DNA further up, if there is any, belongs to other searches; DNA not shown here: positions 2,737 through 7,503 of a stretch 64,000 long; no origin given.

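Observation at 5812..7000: SprB-type adhesin repeats in a 1488-aa virion protein: host-range clue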

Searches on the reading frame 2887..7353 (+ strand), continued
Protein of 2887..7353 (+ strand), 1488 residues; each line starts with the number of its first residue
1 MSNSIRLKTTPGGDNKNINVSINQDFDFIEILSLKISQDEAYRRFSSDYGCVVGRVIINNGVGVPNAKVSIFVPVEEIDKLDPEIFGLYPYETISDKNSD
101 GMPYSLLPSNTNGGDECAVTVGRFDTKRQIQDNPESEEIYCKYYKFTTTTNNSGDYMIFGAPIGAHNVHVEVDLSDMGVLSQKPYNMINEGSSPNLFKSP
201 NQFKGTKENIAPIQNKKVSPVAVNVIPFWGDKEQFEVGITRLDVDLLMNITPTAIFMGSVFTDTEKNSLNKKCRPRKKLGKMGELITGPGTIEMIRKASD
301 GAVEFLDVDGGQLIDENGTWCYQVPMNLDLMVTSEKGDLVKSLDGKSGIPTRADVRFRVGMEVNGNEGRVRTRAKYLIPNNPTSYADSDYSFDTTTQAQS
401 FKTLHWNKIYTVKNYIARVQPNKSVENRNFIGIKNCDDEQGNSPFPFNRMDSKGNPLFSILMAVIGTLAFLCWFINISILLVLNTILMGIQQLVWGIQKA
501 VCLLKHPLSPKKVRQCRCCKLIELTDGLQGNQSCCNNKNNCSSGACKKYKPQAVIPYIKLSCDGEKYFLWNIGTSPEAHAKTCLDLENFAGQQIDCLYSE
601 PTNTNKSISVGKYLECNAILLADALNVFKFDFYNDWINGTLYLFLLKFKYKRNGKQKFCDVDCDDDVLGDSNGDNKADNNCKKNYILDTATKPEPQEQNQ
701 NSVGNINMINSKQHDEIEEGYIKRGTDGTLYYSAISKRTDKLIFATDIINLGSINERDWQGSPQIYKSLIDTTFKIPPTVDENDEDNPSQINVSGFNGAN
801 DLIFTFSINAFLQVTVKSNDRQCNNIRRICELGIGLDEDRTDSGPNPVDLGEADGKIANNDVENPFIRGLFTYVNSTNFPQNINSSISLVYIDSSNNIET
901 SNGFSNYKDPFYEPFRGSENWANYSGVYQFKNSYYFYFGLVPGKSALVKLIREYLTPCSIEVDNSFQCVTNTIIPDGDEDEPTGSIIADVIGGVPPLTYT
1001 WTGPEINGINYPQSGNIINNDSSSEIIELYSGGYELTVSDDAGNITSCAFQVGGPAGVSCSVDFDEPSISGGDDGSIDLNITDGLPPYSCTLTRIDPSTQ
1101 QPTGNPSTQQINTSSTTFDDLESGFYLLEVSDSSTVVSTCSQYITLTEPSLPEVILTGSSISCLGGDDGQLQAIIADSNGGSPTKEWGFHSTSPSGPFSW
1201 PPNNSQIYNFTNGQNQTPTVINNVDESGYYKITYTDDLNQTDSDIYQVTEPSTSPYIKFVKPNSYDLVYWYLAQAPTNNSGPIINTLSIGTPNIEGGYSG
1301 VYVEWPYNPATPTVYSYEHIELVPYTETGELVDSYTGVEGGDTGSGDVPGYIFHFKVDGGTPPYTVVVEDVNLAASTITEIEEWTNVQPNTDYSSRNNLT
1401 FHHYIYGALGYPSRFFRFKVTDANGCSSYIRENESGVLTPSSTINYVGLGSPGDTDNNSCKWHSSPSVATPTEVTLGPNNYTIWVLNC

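Call 19: list_cluster_members(proteins=[P0012, P0020, P0054, P0055, P0068, P0092, P0094, P0095, P0113, P0117])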
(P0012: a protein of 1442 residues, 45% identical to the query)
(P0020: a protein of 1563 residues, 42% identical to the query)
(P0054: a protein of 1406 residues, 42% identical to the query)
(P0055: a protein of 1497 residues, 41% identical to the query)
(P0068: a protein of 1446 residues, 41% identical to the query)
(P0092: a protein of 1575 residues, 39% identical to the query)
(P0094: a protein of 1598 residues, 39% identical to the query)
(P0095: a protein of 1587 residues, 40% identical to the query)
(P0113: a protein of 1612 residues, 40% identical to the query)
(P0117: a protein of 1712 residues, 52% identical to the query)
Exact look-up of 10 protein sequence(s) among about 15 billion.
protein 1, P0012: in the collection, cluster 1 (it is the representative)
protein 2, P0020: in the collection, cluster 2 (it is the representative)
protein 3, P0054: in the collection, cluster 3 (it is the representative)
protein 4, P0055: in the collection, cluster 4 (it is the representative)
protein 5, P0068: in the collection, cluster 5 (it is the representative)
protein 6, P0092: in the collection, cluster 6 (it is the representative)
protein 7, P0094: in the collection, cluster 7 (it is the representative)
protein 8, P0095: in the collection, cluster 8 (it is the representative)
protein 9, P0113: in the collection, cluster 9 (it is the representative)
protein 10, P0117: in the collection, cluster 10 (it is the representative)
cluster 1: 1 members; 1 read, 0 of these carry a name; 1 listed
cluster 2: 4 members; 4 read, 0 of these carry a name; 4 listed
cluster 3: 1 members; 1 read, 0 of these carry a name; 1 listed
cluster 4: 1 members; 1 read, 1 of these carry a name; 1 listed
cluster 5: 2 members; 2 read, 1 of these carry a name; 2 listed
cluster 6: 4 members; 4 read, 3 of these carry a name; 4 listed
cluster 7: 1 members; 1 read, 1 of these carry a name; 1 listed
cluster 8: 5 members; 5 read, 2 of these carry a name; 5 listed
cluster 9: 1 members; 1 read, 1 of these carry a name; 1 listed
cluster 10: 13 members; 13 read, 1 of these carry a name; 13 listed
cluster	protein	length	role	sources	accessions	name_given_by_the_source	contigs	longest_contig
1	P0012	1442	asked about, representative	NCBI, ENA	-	-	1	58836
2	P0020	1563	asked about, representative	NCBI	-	-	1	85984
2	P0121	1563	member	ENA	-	-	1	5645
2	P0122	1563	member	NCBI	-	-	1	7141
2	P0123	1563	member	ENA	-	-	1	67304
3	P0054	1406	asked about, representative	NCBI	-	-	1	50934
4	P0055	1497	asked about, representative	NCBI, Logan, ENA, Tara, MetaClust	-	strand:+ start:1149 stop:5642 length:4494 start_codon:yes stop_codon:yes ... | TARA_067_SRF_0.45-0.8_scaffold94170_1_gene97317 NOG12793 ""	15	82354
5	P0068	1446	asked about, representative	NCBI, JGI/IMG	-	hypothetical protein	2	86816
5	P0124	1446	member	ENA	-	-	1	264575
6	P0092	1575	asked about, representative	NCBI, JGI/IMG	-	hypothetical protein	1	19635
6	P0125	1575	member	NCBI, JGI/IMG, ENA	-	hypothetical protein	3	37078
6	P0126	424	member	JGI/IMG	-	hypothetical protein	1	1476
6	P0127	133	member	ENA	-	-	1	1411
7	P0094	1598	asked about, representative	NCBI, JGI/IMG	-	hypothetical protein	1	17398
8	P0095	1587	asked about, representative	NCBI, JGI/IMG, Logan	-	hypothetical protein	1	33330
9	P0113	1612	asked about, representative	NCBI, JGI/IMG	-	hypothetical protein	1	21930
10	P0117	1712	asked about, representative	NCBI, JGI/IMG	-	hypothetical protein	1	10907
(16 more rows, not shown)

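Call 21: find_related_loci(query=window:2887-7353:+, collection=genome_contigs, flank=10000)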
Query window:2887-7353:+ (1488 aa) in genome_contigs; peptide patterns used: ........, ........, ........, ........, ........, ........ (x = any residue, [..] = any of these).
19 stretches matched a pattern; 1 encode a relative of the query (tblastn E <= 1e-3); 1 distinct loci.
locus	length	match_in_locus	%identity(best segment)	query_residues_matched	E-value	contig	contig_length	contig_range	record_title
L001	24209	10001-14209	44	1-956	3e-113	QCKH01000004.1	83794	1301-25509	Prochlorococcus sp. AG-409-L21 Ga0171895_104, whole genome shotgun sequence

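Call 34: search_protein_families(library=phrogs, proteins=[L001:324-1241:+, L001:1313-2362:+, L001:2393-3436:+, L001:3448-3909:+, L001:3934-5337:+, L001:5364-7223:+, L001:7323-7706:+, L001:7709-9532:+, L001:9579-9992:+, L001:14946-16946:+], max_evalue=0.01)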
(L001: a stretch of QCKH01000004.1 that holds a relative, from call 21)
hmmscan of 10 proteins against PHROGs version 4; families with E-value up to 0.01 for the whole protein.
L001:324-1241:+ (305 aa): 2 families
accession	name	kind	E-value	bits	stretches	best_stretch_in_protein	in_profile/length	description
phrog_1192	-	DNA, RNA and nucleotide metabolism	1.5e-09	38.8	1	25-290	25-296/326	single strand DNA binding protein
phrog_224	-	DNA, RNA and nucleotide metabolism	4.1e-07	31.2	1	17-289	21-306/318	single strand DNA binding protein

L001:1313-2362:+ (349 aa): 3 families
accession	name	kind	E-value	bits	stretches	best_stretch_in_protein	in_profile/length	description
phrog_97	-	other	1.1e-14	55.5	1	18-268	36-265/506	UvsX-like recombinase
phrog_8337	-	DNA, RNA and nucleotide metabolism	1.7e-08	35.2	1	49-279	67-265/273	DNA repair protein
phrog_19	-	DNA, RNA and nucleotide metabolism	0.00093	19.2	1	23-86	327-389/621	DnaB-like replicative helicase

L001:2393-3436:+ (347 aa): 2 families
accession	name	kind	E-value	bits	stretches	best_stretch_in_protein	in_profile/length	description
phrog_107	-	DNA, RNA and nucleotide metabolism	1.3e-25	91.5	1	6-274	114-361/542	exonuclease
phrog_32545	-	unknown function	3.5e-11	44.1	1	12-167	2-154/186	-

L001:3448-3909:+ (153 aa): 0 families

L001:3934-5337:+ (467 aa): 5 families
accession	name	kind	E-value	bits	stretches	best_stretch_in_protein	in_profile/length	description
phrog_19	-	DNA, RNA and nucleotide metabolism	1.1e-57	197.3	1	21-441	164-592/621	DnaB-like replicative helicase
phrog_239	-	DNA, RNA and nucleotide metabolism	3e-21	77.1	1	178-412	334-582/801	DNA primase/helicase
phrog_243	-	DNA, RNA and nucleotide metabolism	1.2e-10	41.9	1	192-411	28-246/273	DnaB-like replicative helicase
phrog_8337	-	DNA, RNA and nucleotide metabolism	0.0066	16.9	0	177-246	46-114/273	DNA repair protein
phrog_97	-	other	0.0088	16.3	1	174-235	43-109/506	UvsX-like recombinase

L001:5364-7223:+ (619 aa): 2 families
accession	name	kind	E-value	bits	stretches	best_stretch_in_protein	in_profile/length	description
phrog_367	-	DNA, RNA and nucleotide metabolism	2.6e-132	443.4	1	7-618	33-696/701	ribonucleotide reductase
phrog_84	-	DNA, RNA and nucleotide metabolism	0.00011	21.4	0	309-347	483-532/975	ribonucleoside-diphosphate reductase large subunit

L001:7323-7706:+ (127 aa): 5 families
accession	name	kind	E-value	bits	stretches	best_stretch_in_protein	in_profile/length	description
phrog_261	-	tail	1.9e-22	81.4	1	26-114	41-129/312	baseplate wedge subunit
phrog_43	-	tail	4.3e-15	56.5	1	25-122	15-113/126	baseplate wedge subunit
phrog_975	-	tail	2e-05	24.8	1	30-82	135-187/238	baseplate protein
phrog_1896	-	unknown function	0.00011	23.2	1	23-106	17-102/117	-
phrog_5026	-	tail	0.00083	20.2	1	9-56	6-53/110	baseplate protein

L001:7709-9532:+ (607 aa): 3 families
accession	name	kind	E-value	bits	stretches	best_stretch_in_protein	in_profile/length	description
phrog_219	-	tail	4.2e-23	82.7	2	275-538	217-445/598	baseplate wedge subunit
phrog_10646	-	tail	8.6e-18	64.7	2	3-92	24-113/1142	baseplate wedge subunit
phrog_4226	-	tail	9.6e-05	22.8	1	439-547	93-197/228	baseplate protein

L001:9579-9992:+ (137 aa): 0 families

L001:14946-16946:+ (666 aa): 0 families

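Call 55: search_protein_families(library=ncbifam, proteins=[window:2887-7353:+], max_evalue=0.1)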
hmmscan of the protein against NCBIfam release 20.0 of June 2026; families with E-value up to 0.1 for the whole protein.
window:2887-7353:+ (1488 aa): 0 families

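Call 57: find_encoding_contigs(protein=window:2887-7353:+, flank=2000, max_places=4)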
Protein window:2887-7353:+ (1488 aa): 9 contigs read that carry it; 2 places shown.
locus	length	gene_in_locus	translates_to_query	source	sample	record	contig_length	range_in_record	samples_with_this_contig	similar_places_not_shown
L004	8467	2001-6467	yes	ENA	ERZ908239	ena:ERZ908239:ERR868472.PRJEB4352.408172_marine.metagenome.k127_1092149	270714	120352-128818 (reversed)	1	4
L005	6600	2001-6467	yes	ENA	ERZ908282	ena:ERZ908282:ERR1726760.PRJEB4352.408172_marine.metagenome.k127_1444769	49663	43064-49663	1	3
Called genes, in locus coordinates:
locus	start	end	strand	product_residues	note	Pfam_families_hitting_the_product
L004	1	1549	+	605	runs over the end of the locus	-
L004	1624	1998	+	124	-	-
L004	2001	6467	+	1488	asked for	PF13573:SprB (faint)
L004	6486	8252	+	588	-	-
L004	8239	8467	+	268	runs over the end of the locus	-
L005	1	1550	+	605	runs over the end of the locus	-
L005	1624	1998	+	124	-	-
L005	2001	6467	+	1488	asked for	PF13573:SprB (faint)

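Call 62: find_encoding_contigs(protein=P0020, flank=1000, max_places=4)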
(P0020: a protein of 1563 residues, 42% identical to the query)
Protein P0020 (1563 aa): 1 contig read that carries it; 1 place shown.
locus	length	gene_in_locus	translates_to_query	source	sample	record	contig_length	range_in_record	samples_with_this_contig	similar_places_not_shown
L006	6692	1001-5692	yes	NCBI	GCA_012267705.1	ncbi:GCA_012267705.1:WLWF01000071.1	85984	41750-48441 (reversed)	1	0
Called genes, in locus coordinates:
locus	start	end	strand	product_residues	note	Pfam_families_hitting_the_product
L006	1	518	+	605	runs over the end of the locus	-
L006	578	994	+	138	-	-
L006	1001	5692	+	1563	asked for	PF13573:SprB (faint)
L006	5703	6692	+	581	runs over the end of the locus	-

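Call 63: find_encoding_contigs(protein=P0054, flank=1000, max_places=4)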
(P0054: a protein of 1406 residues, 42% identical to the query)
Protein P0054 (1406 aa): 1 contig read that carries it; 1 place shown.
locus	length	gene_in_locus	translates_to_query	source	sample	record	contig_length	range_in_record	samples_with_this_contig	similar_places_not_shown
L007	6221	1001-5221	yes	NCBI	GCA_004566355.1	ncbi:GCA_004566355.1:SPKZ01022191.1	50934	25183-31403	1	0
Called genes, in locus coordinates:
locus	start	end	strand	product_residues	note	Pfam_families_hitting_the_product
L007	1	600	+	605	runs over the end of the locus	-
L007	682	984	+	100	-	-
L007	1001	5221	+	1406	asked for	PF13573:SprB (faint)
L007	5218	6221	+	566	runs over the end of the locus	-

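Call 64: find_encoding_contigs(protein=P0012, flank=1000, max_places=4)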
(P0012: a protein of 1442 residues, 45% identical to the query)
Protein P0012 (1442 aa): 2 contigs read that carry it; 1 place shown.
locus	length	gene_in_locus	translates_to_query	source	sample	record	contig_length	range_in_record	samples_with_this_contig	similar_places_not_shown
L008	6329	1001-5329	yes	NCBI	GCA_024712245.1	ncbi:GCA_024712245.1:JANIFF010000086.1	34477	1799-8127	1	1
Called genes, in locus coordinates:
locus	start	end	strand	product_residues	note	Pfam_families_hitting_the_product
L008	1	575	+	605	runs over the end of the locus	-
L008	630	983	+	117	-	-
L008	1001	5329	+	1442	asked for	-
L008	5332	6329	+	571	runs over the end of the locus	-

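Call 79: search_protein_families(library=pfam, proteins=[L001:10001-14914:+], max_evalue=0.1)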
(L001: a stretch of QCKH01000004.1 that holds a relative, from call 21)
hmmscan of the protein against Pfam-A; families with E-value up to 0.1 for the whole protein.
L001:10001-14914:+ (1637 aa): 1 family
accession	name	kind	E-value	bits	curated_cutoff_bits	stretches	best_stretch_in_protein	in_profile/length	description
PF09430.16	EMC7_beta-sandw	-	0.0037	17.9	26.6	0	1525-1619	8-103/122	ER membrane protein complex subunit 7, beta-sandwich domain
